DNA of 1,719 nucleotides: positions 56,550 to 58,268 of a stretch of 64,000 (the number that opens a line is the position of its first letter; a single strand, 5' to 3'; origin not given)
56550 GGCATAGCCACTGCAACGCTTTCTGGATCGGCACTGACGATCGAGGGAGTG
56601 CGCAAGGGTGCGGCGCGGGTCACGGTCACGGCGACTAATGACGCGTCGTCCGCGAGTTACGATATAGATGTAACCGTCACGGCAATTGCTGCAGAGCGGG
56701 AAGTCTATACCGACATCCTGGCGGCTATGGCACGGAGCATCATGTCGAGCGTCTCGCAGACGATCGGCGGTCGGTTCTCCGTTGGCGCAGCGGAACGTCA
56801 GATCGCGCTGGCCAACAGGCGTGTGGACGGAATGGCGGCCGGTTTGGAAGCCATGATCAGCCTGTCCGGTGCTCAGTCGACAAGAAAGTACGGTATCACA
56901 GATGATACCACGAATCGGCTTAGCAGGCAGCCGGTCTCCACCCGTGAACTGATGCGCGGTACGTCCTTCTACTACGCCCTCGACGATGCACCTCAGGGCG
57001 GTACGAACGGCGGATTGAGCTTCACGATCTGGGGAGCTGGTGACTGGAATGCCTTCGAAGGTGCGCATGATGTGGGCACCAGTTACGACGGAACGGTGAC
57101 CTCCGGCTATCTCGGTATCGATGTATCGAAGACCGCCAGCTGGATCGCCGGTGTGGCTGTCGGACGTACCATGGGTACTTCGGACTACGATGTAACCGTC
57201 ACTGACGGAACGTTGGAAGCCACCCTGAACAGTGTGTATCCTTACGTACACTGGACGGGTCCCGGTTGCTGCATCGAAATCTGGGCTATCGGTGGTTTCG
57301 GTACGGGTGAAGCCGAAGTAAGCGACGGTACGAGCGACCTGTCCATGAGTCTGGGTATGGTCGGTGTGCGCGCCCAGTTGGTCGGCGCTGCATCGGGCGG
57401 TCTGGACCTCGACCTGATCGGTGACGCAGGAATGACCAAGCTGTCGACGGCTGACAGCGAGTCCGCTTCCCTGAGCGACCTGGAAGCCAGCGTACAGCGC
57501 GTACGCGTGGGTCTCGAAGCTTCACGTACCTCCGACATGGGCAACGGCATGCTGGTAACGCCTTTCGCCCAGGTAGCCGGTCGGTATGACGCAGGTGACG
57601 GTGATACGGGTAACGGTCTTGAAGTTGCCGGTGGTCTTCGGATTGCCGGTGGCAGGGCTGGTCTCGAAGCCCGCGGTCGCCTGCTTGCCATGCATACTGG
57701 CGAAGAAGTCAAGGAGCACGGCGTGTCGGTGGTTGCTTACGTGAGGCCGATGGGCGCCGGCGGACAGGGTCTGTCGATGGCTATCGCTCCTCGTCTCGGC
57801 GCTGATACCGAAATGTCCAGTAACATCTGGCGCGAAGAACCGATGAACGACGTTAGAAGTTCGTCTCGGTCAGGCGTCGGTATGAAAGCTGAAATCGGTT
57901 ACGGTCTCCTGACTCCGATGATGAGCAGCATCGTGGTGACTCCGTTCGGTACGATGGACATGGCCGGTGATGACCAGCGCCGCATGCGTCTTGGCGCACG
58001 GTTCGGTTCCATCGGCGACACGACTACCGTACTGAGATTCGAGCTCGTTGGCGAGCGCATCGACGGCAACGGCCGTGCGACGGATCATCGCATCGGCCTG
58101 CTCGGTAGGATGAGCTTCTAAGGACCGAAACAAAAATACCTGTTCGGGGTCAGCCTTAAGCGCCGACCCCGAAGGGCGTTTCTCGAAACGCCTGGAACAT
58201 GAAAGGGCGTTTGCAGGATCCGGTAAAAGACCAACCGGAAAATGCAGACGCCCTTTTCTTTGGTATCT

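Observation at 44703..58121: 12.8-kb lower-GC gene for a Calx-beta giant protein with autotransporter-like C-terminal barrel, preceded by a 620-bp AT-rich leader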

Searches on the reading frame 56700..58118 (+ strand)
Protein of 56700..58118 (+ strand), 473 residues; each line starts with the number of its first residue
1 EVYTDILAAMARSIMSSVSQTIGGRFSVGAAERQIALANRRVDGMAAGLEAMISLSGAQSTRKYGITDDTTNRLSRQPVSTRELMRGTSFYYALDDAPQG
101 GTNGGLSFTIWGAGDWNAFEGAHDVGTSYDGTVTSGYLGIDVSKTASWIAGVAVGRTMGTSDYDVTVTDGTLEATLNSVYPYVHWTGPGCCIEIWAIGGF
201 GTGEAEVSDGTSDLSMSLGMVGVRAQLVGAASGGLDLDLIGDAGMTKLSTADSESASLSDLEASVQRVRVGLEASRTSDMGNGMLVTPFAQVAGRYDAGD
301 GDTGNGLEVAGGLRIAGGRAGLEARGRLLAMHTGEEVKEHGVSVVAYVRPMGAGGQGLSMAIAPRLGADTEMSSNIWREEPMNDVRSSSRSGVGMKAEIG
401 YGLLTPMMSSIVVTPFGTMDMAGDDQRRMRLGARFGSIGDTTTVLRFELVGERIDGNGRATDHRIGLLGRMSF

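Call 10: find_homologous_proteins(query=window:56700-58118:+)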
Query window:56700-58118:+ (473 aa): 30 proteins with E <= 0.001 among 8000 candidates.
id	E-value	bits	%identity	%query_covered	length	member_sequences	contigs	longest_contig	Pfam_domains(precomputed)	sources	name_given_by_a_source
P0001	6.5e-243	825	81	100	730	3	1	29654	PF03797.26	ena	-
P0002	2.0e-193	662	65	100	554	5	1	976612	PF03797.26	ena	-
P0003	1.4e-183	629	89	68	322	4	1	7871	-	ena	-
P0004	2.1e-152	527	57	99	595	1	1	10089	PF03797.26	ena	-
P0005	7.6e-151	521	57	99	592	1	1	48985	-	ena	-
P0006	2.1e-141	490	53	100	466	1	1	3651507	PF03797.26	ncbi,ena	-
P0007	8.7e-138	478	74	62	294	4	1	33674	-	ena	-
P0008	1.8e-132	461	52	100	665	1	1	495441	PF03797.26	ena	-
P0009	3.8e-132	460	52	100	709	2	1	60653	PF03797.26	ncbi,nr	ncbi:MAG: autotransporter domain-containing protein, partial [Gemmatimonadetes bacterium]|nr:autotra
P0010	1.9e-125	438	51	100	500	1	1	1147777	PF03797.26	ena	-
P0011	1.0e-108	383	79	46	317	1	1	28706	-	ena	-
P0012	8.9e-96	340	54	70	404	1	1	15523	PF03797.26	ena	-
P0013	2.0e-78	283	52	60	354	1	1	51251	-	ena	-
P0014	8.5e-69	251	80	32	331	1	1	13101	-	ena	-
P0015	5.4e-63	232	35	99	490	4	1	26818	PF03797.26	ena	-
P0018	4.5e-55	206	39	76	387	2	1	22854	PF03797.26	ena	-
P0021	2.5e-51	193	37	77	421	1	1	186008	PF03797.26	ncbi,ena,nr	ncbi:MAG: autotransporter outer membrane beta-barrel domain-containing protein [Gammaproteobacteria 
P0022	1.4e-44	171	38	73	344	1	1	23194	PF03797.26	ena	-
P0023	9.3e-42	162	41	58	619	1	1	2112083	PF03797.26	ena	-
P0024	2.4e-41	160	38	72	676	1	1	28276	PF03797.26,PF05345.19,PF00041.28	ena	-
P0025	4.0e-41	160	37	67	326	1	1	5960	PF03797.26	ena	-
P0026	2.1e-38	151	36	76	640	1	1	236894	PF13936.13,PF03797.26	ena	-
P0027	4.6e-38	150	36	77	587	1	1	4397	PF03797.26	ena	-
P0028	5.1e-19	87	26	91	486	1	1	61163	PF03797.26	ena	-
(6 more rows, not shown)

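Call 11: search_solved_structures(query=window:56700-58118:+, max_evalue=10, show_alignments=2)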
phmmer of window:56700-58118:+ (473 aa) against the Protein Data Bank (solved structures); distinct sequences matched with E-value up to 10: 0.

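Call 22: find_encoding_contigs(protein=P0001, flank=10000, max_places=3)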
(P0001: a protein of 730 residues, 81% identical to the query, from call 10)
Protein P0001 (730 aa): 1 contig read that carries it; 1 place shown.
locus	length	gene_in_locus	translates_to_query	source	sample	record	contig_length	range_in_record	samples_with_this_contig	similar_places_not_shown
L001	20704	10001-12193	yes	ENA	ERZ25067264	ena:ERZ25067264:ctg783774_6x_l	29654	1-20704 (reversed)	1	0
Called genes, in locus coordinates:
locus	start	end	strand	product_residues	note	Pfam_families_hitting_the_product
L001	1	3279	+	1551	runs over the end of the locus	PF21172:CueP (faint)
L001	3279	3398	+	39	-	-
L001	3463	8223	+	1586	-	PF03160:Calx-beta (weak)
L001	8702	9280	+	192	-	PF03160:Calx-beta (weak)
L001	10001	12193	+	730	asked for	PF03797:Autotransporter (faint)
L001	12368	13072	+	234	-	PF01042:Ribonuc_L-PSP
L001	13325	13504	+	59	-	-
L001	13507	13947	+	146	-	PF03692:CxxCxxCC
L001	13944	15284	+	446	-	PF03841:SelA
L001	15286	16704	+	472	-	PF03841:SelA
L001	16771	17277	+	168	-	-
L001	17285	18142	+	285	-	PF03841:SelA (weak), PF00266:Aminotran_5 (faint)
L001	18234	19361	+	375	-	PF00586:AIRS, PF02769:AIRS_C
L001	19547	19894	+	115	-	-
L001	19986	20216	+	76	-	-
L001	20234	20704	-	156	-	?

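Call 23: find_encoding_contigs(protein=P0002, flank=10000, max_places=3)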
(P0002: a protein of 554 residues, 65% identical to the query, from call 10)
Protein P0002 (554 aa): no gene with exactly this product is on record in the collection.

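Call 24: predict_structure(alignment_id=A1)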
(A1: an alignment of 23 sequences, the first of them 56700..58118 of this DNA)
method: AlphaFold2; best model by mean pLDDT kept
length: 473 residues; sequences in the alignment: 23
mean_pLDDT: 68.0   pTM: 0.62
mean pLDDT of the five models: 68.0, 67.7, 66.9, 65.5, 64.0
residues with pLDDT >= 90: 91; 70-90: 182; 50-70: 77; < 50: 123
segments of 3 or more residues with pLDDT < 50: 34-104, 352-393, 399-401
pLDDT, mean of each block of 10 residues (from residue 1): 93 93 70 37 28 29 29 31 27 27 55 83 80 84 74 86 86 90 80 89 90 95 84 76 97 85 96 87 80 94 90 75 80 80 70 42 37 32 31 48 53 64 67 65 65 74 73 56
secondary structure, 60 per line:
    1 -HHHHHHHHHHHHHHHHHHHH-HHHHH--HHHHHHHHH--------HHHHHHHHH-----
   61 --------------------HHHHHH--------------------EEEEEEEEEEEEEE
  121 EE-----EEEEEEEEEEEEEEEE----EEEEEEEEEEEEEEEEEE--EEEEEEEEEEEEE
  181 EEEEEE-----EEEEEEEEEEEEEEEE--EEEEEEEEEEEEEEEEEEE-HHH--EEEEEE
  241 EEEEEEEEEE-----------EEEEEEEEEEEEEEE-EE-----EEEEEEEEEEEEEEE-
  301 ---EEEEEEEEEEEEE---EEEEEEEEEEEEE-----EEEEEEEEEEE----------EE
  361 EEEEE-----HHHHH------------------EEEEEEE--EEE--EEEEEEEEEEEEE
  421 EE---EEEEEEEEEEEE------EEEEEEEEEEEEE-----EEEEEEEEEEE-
elements in order: H2-21 H23-27 H30-38 H47-55 H81-86 E107-122 E128-143 E148-165 E168-186 E192-207 E210-228 E235-250 E262-276 E285-299 E304-316 E320-332 E338-348 E359-365 H371-375 E394-400 E403-405 E408-422 E426-437 E444-456 E462-472

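Call 28: fold_search(model_id=the predicted structure, library=pdb)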
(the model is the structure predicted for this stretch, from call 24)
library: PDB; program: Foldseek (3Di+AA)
matches with E <= 10: 997; with E <= 0.001: 203
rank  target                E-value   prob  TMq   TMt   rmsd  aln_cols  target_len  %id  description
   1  3aeh_A                1.2e-09  1.00  0.38  0.61   4.8       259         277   13  Integral membrane domain of autotransporter Hbp (released 2010-07-07)
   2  3kvn_A                1.7e-09  1.00  0.40  0.31   5.9       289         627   14  Crystal structure of the full-length autotransporter EstA from Pseudomonas aeruginosa (released 2010-01-26)
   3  3kvn_X                2.8e-09  1.00  0.40  0.31   5.9       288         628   14  Crystal structure of the full-length autotransporter EstA from Pseudomonas aeruginosa (released 2010-01-26)
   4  3qq2_C                5.9e-09  1.00  0.45  0.82   3.0       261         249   15  Crystal Structure of the Beta Domain of the Bordetella Autotransporter Brka (released 2011-04-13)
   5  3qq2_B                1.2e-08  1.00  0.43  0.79   4.2       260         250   16  Crystal Structure of the Beta Domain of the Bordetella Autotransporter Brka (released 2011-04-13)
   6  3qq2_A                1.2e-08  1.00  0.43  0.81   3.7       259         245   16  Crystal Structure of the Beta Domain of the Bordetella Autotransporter Brka (released 2011-04-13)
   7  2qom_B                1.4e-08  1.00  0.41  0.67   4.7       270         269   12  The crystal structure of the E.coli EspP autotransporter Beta-domain. (released 2007-11-13)
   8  2qom_A                1.8e-08  1.00  0.41  0.69   4.2       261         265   14  The crystal structure of the E.coli EspP autotransporter Beta-domain. (released 2007-11-13)
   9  1uyn                  5.4e-08  1.00  0.39  0.61   5.5       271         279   14  Translocator domain of autotransporter NalP from Neisseria meningitidis (released 2004-03-18)
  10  3slt                  1.1e-07  1.00  0.39  0.57   6.1       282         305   12  Pre-cleavage Structure of the Autotransporter EspP - N1023S Mutant (released 2011-11-16)
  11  3slo                  1.1e-07  1.00  0.37  0.54  18.4       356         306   11  Pre-cleavage Structure of the Autotransporter EspP - N1023D mutant (released 2011-11-16)
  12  3slj                  1.2e-07  1.00  0.38  0.56   6.6       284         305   12  Pre-cleavage Structure of the Autotransporter EspP - N1023A mutant (released 2011-11-16)
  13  4mee                  1.5e-07  1.00  0.40  0.60   8.6       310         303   12  Crystal structure of the transport unit of the autotransporter AIDA-I from Escherichia coli (released 2014-06-04)
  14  4ft6                  5.5e-07  1.00  0.18  0.20  19.9       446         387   10  Crystal Structure of Pseudomonas aeruginosa OccK9 (OpdG) (released 2013-07-24)
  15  8bo2_P                8.4e-07  1.00  0.36  0.53   6.9       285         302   14  BAM-EspP complex structure with BamA-S425C/EspP-S1299C mutations in nanodisc (released 2023-04-26)
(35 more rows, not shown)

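Call 29: search_solved_structures(query=A1, max_evalue=10, show_alignments=3)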
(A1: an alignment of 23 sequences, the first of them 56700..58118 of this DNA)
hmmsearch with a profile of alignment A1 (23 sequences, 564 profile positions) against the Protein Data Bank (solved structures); distinct sequences matched with E-value up to 10: 2.
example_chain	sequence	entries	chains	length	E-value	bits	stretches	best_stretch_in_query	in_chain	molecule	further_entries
2l04_A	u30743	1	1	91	1.3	11.1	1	7-86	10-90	Major tail protein V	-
9e99_J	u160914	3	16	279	2.8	10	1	33-84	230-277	32 kDa protein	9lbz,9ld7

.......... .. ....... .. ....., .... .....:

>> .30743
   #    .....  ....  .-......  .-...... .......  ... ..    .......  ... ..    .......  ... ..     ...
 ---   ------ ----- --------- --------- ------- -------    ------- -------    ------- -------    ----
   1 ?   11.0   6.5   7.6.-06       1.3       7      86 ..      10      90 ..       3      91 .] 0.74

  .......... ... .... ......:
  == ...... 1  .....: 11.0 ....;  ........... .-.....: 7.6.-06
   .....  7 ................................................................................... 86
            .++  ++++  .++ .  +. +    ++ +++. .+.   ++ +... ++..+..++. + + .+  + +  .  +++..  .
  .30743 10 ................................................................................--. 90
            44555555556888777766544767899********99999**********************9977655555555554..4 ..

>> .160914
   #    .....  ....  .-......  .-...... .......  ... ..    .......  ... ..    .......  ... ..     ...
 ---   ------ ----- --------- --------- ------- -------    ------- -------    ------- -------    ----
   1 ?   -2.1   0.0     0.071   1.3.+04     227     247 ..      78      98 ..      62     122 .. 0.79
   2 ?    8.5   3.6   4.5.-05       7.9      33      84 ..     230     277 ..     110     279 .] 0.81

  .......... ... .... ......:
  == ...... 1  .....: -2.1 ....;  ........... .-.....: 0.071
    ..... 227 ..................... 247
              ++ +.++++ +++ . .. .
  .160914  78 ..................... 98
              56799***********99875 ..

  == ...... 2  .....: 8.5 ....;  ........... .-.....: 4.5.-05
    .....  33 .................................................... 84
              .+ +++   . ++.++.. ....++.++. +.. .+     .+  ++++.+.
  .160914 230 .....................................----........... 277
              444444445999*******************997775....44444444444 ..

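Call 30: search_protein_families(library=pfam, alignment_id=A1, max_evalue=0.01)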
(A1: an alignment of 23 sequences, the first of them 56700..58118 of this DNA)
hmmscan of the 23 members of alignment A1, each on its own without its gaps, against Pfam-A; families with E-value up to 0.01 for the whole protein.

A. member 1, window:56700-58118:+ (473 aa): 1 family
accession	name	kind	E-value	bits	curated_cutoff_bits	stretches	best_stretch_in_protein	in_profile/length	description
PF03797.25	Autotransporter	-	3.1e-08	34.1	26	2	111-186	2-76/255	Autotransporter beta-domain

B. families by the number of members that match (of 23 scanned): 12 families
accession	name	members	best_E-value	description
PF03797.25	Autotransporter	21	5.2e-14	Autotransporter beta-domain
PF00801.26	PKD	2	0.00023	PKD domain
PF00041.27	fn3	1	7.5e-12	Fibronectin type III domain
PF13936.12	HTH_38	1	4.4e-10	Helix-turn-helix domain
PF05345.18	He_PIG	1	6.7e-09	Putative Ig domain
PF25059.1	FN3_DSCAM-DSCAML_C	1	7e-05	DSCAM/DSCAML C-terminal Fn3-like domain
PF16656.11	Pur_ac_phosph_N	1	0.00011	Purple acid Phosphatase, N-terminal domain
PF13384.12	HTH_23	1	0.00014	Homeodomain-like domain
PF13505.12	OMP_b-brl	1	0.00057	Outer membrane protein beta-barrel domain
PF13551.12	HTH_29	1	0.00086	Winged helix-turn helix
PF02368.24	Big_2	1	0.0071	Bacterial Ig-like domain (group 2)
PF13104.11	DUF3956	1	0.0086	Protein of unknown function (DUF3956)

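Call 31: search_protein_families(library=ncbifam, proteins=[window:56700-58118:+], max_evalue=0.1)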
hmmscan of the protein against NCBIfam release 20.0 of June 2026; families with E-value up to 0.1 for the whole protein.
window:56700-58118:+ (473 aa): 1 family
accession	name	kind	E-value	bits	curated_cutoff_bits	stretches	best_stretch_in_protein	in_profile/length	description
TIGR01414.1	autotrans_barl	domain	0.00026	20.2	16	0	261-312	330-378/432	autotransporter outer membrane beta-barrel domain-containing protein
